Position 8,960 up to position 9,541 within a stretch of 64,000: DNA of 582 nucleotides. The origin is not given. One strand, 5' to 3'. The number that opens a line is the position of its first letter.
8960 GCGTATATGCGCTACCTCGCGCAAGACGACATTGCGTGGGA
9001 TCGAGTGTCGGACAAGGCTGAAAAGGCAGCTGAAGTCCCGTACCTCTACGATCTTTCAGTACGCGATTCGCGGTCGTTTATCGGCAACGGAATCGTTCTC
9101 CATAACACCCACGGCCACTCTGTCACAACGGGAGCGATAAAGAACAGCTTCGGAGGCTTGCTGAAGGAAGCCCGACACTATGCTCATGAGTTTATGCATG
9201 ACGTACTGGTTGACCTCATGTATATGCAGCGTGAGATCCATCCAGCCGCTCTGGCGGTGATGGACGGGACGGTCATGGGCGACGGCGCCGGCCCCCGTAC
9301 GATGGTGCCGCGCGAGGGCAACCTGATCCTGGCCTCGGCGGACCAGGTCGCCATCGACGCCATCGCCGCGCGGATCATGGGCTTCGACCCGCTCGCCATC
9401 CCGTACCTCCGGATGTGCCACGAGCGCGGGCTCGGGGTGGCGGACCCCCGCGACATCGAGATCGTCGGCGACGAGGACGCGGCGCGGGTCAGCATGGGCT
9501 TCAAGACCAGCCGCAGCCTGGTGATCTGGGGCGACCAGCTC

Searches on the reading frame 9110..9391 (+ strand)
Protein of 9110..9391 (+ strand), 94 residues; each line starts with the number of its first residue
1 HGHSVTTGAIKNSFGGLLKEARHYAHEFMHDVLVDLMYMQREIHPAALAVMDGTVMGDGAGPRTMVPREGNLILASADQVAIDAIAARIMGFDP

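Call 50: search_protein_families(library=pfam, proteins=[window:9110-9391:+], max_evalue=10)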
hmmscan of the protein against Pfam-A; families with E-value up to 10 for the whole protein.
seq(94 aa): 2 families
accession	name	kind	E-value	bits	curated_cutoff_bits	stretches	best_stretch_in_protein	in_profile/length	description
PF04015.17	DUF362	-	4e-14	53.6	24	1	1-88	111-200/200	Domain of unknown function (DUF362)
PF16113.10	ECH_2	-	0.11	12.4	27.2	1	27-61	71-104/335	Enoyl-CoA hydratase/isomerase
